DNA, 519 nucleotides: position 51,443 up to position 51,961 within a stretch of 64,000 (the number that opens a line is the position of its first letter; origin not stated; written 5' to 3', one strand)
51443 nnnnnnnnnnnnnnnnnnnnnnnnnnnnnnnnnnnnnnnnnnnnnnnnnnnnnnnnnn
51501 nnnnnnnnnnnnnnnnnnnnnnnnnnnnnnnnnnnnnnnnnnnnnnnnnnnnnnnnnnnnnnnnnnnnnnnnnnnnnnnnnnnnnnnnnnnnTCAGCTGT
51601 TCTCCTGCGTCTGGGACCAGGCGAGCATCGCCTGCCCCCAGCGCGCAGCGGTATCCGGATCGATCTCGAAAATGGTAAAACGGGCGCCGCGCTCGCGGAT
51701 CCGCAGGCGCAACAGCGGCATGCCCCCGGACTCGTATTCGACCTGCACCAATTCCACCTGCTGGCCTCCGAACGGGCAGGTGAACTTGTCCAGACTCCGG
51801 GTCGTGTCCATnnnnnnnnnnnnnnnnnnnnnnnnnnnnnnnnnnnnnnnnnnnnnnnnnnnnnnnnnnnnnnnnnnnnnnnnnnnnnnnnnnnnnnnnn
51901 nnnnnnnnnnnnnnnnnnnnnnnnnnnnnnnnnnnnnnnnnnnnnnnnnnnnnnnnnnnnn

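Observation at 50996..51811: Orphan Cas6/Cmx6-like RAMP protein with a coupled 72-aa partner, head-to-head with dsrA and without any CRISPR array or other cas gene in 64 kb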

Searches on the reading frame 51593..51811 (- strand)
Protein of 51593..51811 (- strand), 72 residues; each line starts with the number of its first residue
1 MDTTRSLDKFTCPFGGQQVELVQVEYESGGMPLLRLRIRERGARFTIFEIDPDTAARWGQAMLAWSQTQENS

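Call 3: search_protein_families(library=pfam, proteins=[window:51593-51811:-], max_evalue=1)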
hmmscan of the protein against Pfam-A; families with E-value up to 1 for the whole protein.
window:51593-51811:- (72 aa): 1 family
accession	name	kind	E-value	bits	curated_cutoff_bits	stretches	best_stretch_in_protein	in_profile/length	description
PF22295.1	DUF6967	-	2.2e-27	95.1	27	1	1-67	1-64/65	Family of unknown function (DUF6967)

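Call 4: search_protein_families(library=ncbifam, proteins=[window:51593-51811:-], max_evalue=1)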
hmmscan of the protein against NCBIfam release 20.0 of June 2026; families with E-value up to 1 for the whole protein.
window:51593-51811:- (72 aa): 0 families

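Call 56: search_protein_families(library=padloc, proteins=[window:51593-51811:-], max_evalue=0.01)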
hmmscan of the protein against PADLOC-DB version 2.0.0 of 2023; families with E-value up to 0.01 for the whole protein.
window:51593-51811:- (72 aa): 0 families

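Call 66: find_homologous_proteins(query=window:51593-51811:-, max_evalue=0.001)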
Query window:51593-51811:- (72 aa): 209 proteins with E <= 0.001 among 210 candidates; the best 120 are listed.
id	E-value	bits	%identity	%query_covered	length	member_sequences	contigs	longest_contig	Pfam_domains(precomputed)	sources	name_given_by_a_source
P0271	1.2e-41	157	100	100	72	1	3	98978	PF22295.2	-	-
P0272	2.7e-38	146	92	100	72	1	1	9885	PF22295.2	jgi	jgi:Family of unknown function (DUF6967)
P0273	8.1e-38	144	92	100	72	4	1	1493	PF22295.2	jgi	jgi:hypothetical protein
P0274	9.1e-38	144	92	100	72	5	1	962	PF22295.2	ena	-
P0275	1.9e-37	143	89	100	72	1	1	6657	PF22295.2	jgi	jgi:Family of unknown function (DUF6967)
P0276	2.8e-37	143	90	100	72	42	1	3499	PF22295.2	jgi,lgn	jgi:hypothetical protein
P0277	1.2e-35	138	88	100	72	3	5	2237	PF22295.2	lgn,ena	-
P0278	2.3e-35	137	89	100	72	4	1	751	PF22295.2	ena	-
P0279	2.3e-35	137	86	100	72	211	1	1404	PF22295.2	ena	-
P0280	3.0e-35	136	88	100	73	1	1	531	PF22295.2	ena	-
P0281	6.1e-35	135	85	100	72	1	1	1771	PF22295.2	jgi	jgi:hypothetical protein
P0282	8.2e-35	135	85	100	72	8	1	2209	PF22295.2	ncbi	ncbi:MAG: hypothetical protein ABIH03_00580 [Pseudomonadota bacterium]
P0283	1.3e-34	134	83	100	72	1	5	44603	PF22295.2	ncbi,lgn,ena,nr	ncbi:MAG: hypothetical protein MUP61_06685 [Burkholderiales bacterium]|nr:hypothetical protein [Burk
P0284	1.9e-34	134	86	99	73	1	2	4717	PF22295.2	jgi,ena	-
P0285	2.5e-34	133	83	100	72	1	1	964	PF22295.2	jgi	jgi:hypothetical protein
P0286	2.6e-34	133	85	100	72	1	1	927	PF22295.2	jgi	jgi:hypothetical protein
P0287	6.7e-34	132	86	100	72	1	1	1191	PF22295.2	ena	-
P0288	7.9e-34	132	82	99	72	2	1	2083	PF22295.2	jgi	-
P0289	8.6e-34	132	83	100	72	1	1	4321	PF22295.2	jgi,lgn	jgi:hypothetical protein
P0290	9.8e-34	132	83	100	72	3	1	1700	PF22295.2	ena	-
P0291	2.5e-33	130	83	100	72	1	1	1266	PF22295.2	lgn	-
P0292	3.2e-33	130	79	100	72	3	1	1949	PF22295.2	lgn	-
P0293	3.3e-33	130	85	100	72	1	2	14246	PF22295.2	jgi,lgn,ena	-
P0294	3.8e-33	130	83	100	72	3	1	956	PF22295.2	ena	-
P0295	3.8e-33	130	81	100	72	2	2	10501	PF22295.2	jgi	jgi:hypothetical protein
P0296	5.8e-33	129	81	100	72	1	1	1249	PF22295.2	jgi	-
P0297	8.8e-33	129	86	96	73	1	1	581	PF22295.2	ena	-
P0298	9.9e-33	128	82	99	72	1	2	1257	PF22295.2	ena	-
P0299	1.6e-32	128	79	100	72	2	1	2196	PF22295.2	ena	-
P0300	2.2e-32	127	81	100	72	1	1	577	PF22295.2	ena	-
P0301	3.5e-32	127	80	99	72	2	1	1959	PF22295.2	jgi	jgi:hypothetical protein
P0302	5.4e-32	126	82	99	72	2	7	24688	PF22295.2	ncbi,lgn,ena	ncbi:MAG: hypothetical protein AAB150_14545 [Pseudomonadota bacterium]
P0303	1.3e-31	125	80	99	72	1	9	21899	PF22295.2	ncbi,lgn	-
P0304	8.7e-31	122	78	100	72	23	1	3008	PF22295.2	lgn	-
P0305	1.8e-30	121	75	100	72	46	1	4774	PF22295.2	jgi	jgi:hypothetical protein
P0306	3.5e-30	120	79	97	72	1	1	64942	PF22295.2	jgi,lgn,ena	-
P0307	4.9e-30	120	74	100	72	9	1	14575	PF22295.2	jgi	jgi:hypothetical protein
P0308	1.3e-29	118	78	96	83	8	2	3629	PF22295.2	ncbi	-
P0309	2.3e-29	118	77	96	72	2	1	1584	PF22295.2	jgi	-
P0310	8.2e-29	116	75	100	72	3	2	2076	PF22295.2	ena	-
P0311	2.1e-28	115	72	100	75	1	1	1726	PF22295.2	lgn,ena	-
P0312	4.6e-28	114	72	100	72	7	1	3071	PF22295.2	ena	-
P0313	4.8e-28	114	71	100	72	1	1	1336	PF22295.2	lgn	-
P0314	6.2e-28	113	72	100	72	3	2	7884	PF22295.2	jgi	jgi:hypothetical protein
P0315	7.6e-28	113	74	92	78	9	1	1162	PF22295.2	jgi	-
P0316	1.2e-27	112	74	96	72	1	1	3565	PF22295.2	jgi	jgi:hypothetical protein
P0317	3.2e-27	111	69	100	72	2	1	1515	PF22295.2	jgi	-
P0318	4.8e-27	110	71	96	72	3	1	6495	PF22295.2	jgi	-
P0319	4.9e-27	110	68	100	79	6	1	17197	PF22295.2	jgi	jgi:hypothetical protein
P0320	2.6e-26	108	72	100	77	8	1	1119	PF22295.2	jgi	jgi:hypothetical protein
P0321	1.2e-25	106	72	96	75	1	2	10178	PF22295.2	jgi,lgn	jgi:hypothetical protein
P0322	1.3e-25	106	71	96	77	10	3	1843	PF22295.2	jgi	jgi:hypothetical protein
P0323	2.1e-25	105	75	96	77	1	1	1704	PF22295.2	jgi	jgi:hypothetical protein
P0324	2.1e-25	105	75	96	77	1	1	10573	PF22295.2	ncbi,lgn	ncbi:MAG: hypothetical protein WBP72_03855 [Rhodocyclaceae bacterium]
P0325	2.7e-25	105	74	94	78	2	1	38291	PF22295.2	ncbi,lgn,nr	ncbi:MAG: hypothetical protein HY778_10540 [Betaproteobacteria bacterium]|nr:hypothetical protein [B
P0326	3.0e-25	105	70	96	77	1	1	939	PF22295.2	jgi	jgi:hypothetical protein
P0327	3.2e-25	105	68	100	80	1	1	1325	PF22295.2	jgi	jgi:hypothetical protein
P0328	5.9e-25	104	71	96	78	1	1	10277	PF22295.2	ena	-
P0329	7.3e-25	103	65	100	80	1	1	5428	PF22295.2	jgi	jgi:hypothetical protein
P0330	1.0e-24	103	69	100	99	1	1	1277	PF22295.2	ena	-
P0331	1.1e-24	103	70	96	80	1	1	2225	PF22295.2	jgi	jgi:hypothetical protein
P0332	3.9e-24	101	70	96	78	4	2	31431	PF22295.2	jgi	jgi:hypothetical protein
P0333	5.2e-24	101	73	93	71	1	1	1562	PF22295.2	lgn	-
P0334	1.3e-23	99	67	100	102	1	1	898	PF22295.2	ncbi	-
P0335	2.0e-23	99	70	93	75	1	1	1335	PF22295.2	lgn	-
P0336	2.8e-23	98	67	96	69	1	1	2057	PF22295.2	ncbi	-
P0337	4.7e-23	98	72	93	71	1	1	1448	PF22295.2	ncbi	-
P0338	5.9e-23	97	98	67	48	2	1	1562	PF22295.2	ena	-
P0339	6.2e-23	97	64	100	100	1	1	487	PF22295.2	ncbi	-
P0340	1.8e-22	96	67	96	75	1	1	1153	PF22295.2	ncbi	-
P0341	2.0e-22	96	67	92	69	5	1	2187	PF22295.2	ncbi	-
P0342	2.6e-22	95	68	96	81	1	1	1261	PF22295.2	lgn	-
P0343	2.9e-22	95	67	100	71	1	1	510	PF22295.2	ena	-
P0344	3.1e-22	95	69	93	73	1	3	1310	PF22295.2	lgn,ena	-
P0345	3.2e-22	95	69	93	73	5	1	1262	PF22295.2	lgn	-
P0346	3.2e-22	95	67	93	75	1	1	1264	PF22295.2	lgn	-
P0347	3.5e-22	95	69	93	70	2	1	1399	PF22295.2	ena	-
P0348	5.2e-22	94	67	93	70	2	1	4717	PF22295.2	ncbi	-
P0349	5.7e-22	94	65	92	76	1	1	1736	PF22295.2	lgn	-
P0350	6.6e-22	94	64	100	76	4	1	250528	PF22295.2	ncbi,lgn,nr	ncbi:MAG: hypothetical protein PHQ05_04135 [Sterolibacterium sp.]|nr:hypothetical protein [Steroliba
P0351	6.9e-22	94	65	99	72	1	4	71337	PF22295.2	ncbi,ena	-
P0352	7.6e-22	94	67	100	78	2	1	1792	PF22295.2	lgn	-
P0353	7.7e-22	94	67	93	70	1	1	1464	PF22295.2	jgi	-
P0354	7.9e-22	94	67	96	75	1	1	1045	PF22295.2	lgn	-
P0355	1.2e-21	93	66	93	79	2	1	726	PF22295.2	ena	-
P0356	1.2e-21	93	67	96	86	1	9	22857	PF22295.2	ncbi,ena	-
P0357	1.3e-21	93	67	96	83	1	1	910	PF22295.2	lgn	-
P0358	1.4e-21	93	63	99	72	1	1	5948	PF22295.2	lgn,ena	-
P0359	1.8e-21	93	72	89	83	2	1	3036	PF22295.2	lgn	-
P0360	1.8e-21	93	68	92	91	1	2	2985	PF22295.2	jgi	jgi:hypothetical protein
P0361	1.8e-21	93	65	99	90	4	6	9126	PF22295.2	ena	-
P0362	2.0e-21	93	66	93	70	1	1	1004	PF22295.2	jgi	jgi:hypothetical protein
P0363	2.4e-21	92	65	96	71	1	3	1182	PF22295.2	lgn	-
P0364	2.5e-21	92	68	92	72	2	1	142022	PF22295.2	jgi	-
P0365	2.8e-21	92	62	99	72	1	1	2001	PF22295.2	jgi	-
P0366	3.0e-21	92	71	88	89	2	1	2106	PF22295.2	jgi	jgi:hypothetical protein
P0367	3.2e-21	92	64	100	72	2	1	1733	PF22295.2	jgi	jgi:hypothetical protein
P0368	3.3e-21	92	64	96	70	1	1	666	PF22295.2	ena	-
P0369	3.4e-21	92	61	96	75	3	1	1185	PF22295.2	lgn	-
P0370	3.5e-21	92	67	96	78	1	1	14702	PF22295.2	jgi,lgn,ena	-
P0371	3.7e-21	92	67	96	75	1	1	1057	PF22295.2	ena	-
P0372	7.1e-21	91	63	100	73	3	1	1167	PF22295.2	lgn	-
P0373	7.5e-21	91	63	97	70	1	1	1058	PF22295.2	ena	-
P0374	9.3e-21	90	64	89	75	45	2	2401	PF22295.2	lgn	-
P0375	9.5e-21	90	66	93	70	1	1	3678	PF22295.2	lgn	-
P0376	1.0e-20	90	61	100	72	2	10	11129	PF22295.2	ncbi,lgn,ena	-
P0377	1.1e-20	90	66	93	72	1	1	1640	PF22295.2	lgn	-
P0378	1.3e-20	90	64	92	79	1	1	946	PF22295.2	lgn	-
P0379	1.3e-20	90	64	92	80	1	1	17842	PF22295.2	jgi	jgi:hypothetical protein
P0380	1.4e-20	90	67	93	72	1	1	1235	PF22295.2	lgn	-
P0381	1.4e-20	90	63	100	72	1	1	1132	PF22295.2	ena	-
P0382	1.7e-20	90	64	96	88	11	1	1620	PF22295.2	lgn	-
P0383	1.7e-20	90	65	92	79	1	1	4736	PF22295.2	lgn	-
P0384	1.8e-20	90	64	96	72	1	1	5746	PF22295.2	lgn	-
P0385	2.5e-20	89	64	89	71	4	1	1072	PF22295.2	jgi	-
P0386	3.2e-20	89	67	92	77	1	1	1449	PF22295.2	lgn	-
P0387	3.8e-20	89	63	88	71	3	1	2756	PF22295.2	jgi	-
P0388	4.0e-20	88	59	97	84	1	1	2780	PF22295.2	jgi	jgi:hypothetical protein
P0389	4.1e-20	88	61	99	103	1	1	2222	PF22295.2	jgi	jgi:hypothetical protein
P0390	4.2e-20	88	65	96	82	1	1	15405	PF22295.2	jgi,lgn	jgi:hypothetical protein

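Call 69: search_protein_families(library=phrogs, proteins=[window:51593-51811:-], max_evalue=0.01)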
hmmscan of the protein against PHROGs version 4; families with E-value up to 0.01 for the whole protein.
window:51593-51811:- (72 aa): 0 families

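Call 74: predict_structure(alignment_id=A5)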
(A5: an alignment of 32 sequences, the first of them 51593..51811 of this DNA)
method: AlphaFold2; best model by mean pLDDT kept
length: 72 residues; sequences in the alignment: 32
mean_pLDDT: 91.9   pTM: 0.73
mean pLDDT of the five models: 91.9, 91.3, 90.5, 90.5, 89.6
residues with pLDDT >= 90: 53; 70-90: 17; 50-70: 2; < 50: 0
segments of 3 or more residues with pLDDT < 50: none
pLDDT, mean of each block of 10 residues (from residue 1): 94 91 93 94 87 97 94 59
secondary structure, 60 per line:
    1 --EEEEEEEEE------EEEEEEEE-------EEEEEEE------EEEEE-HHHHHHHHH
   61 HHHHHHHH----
elements in order: E3-11 E18-25 E33-39 E46-50 H52-68

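Call 77: fold_search(model_id=the predicted structure, library=pdb)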
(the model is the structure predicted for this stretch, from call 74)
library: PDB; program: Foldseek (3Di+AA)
matches with E <= 10: 368; with E <= 0.001: 0
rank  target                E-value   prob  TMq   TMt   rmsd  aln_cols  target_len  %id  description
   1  8chu_B                3.1e-01  1.00  0.64  0.36   3.6        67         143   10  Crystal structure of human PURA repeat I-II K97E mutant (released 2024-02-21)
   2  5fgp_A                3.1e-01  0.99  0.64  0.36   4.0        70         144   11  Crystal structure of D. melanogaster Pur-alpha repeat I-II in complex with DNA. (released 2016-01-20)
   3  8cht_C                4.0e-01  0.96  0.57  0.32   5.0        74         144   12  Crystal structure of human PURA (fragment Glu57-Glu212, PUR repeat I and II) (released 2024-02-21)
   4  8chv_B                4.0e-01  0.96  0.55  0.31   5.3        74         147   12  Crystal structure of human PURA (fragment Glu57-Glu212, PUR repeat I and II) R140P mutant (released 2024-02-21)
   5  9g6k_LX               5.0e-01  0.92  0.48  0.40   4.7        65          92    9  LSU structure derived from the LSU sample of the mitoribosome from T. gondii. (released 2024-12-11)
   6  5fgo_A                6.9e-01  0.97  0.60  0.67   3.6        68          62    9  Crystal structure of D. melanogaster Pur-alpha repeat III. (released 2016-01-20)
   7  5fgo_F                6.9e-01  0.97  0.61  0.67   3.7        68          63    9  Crystal structure of D. melanogaster Pur-alpha repeat III. (released 2016-01-20)
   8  3k44_A                6.9e-01  0.96  0.62  0.34   4.3        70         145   11  Crystal Structure of Drosophila melanogaster Pur-alpha (released 2009-10-27)
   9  8cht_D                6.9e-01  0.84  0.53  0.31   5.3        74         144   12  Crystal structure of human PURA (fragment Glu57-Glu212, PUR repeat I and II) (released 2024-02-21)
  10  5a4n_A                7.3e-01  0.92  0.54  0.57   3.8        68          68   18  Crystal structure of BPSL1147, a PC4 homolog from Burkholderia pseudomallei K96243 (tetragonal crystal form) (released 2016-04-06)
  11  3k44_B                7.7e-01  0.97  0.61  0.34   3.5        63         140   13  Crystal Structure of Drosophila melanogaster Pur-alpha (released 2009-10-27)
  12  9qzd_A                8.6e-01  0.90  0.52  0.33   5.8        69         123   16  de novo NTF2-like protein (released 2025-10-22)
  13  8chv_C                8.6e-01  0.75  0.50  0.30   4.8        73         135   12  Crystal structure of human PURA (fragment Glu57-Glu212, PUR repeat I and II) R140P mutant (released 2024-02-21)
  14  2l3a_MODEL_1_A        8.6e-01  0.66  0.48  0.44   5.0        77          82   12  Solution NMR structure of homodimer protein SP_0782 (7-79) from Streptococcus pneumoniae Northeast Structural  (released 2010-11-10)
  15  9i05_XB               9.1e-01  0.82  0.47  0.41   4.7        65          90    9  Cryo-EM structure of the large subunit of the mitochondrial ribosome from Toxoplasma gondii (released 2025-06-11)
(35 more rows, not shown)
